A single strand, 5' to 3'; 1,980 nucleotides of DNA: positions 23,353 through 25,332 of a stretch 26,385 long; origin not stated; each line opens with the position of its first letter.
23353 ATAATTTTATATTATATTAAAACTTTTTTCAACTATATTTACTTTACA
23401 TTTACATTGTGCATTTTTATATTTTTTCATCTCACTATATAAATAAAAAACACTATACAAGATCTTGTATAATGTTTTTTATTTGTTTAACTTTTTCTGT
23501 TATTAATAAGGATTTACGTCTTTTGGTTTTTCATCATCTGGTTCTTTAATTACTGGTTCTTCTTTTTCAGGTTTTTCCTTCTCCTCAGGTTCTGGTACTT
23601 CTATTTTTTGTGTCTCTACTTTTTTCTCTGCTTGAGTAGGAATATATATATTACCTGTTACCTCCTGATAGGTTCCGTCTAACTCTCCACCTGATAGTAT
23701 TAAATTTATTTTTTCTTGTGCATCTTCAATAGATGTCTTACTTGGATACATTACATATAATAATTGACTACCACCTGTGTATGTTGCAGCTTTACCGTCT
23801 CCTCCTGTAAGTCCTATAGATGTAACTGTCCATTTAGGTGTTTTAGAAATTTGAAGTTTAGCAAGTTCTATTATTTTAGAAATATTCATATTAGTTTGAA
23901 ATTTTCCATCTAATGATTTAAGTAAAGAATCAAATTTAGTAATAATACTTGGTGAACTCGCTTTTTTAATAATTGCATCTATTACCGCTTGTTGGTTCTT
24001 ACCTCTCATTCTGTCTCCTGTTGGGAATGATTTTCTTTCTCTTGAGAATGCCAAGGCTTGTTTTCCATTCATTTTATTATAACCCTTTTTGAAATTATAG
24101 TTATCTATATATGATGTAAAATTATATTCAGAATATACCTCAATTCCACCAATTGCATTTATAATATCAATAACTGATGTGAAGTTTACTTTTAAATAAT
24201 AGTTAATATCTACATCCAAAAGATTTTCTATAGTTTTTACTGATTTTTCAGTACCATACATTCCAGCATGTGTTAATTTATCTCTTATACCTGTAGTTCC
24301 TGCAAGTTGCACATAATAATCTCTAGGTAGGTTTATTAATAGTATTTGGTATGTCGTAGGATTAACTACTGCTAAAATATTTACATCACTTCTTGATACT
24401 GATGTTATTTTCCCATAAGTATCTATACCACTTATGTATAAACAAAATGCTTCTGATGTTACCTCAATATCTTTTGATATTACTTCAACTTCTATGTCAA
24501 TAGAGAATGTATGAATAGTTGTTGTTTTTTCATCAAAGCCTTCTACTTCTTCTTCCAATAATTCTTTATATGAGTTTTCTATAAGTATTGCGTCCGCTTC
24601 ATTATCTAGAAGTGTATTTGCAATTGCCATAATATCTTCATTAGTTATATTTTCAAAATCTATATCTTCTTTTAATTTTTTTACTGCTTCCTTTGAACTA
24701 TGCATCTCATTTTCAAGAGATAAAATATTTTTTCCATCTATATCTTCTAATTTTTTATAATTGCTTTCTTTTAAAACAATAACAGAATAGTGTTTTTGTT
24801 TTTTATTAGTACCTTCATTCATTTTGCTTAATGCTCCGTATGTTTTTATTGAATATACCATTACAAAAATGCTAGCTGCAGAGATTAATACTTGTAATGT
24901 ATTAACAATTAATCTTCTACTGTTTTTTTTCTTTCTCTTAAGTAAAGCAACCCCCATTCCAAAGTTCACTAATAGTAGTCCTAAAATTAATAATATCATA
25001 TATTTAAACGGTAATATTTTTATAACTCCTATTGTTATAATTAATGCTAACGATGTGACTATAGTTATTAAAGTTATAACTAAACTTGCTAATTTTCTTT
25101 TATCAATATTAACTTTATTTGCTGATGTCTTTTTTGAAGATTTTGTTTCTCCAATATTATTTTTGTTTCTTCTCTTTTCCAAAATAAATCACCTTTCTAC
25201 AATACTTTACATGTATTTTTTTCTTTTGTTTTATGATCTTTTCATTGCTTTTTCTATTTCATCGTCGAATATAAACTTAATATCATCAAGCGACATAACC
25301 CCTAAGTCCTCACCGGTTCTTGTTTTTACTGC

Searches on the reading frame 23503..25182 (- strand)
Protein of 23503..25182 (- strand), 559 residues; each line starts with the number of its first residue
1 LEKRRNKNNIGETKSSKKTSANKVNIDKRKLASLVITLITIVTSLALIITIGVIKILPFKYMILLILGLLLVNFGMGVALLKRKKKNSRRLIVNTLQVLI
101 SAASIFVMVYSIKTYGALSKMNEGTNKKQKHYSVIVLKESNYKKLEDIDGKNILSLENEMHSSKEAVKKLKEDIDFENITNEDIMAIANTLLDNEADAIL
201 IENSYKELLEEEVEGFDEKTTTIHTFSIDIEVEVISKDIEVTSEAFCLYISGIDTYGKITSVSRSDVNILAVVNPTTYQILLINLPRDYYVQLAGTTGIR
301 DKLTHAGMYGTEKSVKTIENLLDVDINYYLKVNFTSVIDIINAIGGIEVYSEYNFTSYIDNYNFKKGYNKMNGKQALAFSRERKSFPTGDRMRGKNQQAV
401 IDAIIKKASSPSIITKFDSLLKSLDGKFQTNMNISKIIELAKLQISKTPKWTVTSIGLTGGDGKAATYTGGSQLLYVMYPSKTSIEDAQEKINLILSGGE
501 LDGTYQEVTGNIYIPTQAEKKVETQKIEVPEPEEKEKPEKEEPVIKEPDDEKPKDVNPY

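Call 73: search_protein_families(library=pfam, proteins=[window:23503-25182:-], max_evalue=0.00001)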
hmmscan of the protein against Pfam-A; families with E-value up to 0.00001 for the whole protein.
window:23503-25182:- (559 aa): 1 family
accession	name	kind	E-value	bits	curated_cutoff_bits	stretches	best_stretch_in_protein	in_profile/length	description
PF03816.19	LytR_cpsA_psr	-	2.4e-38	132.1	24.6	1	264-409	1-149/150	LytR_cpsA_psr family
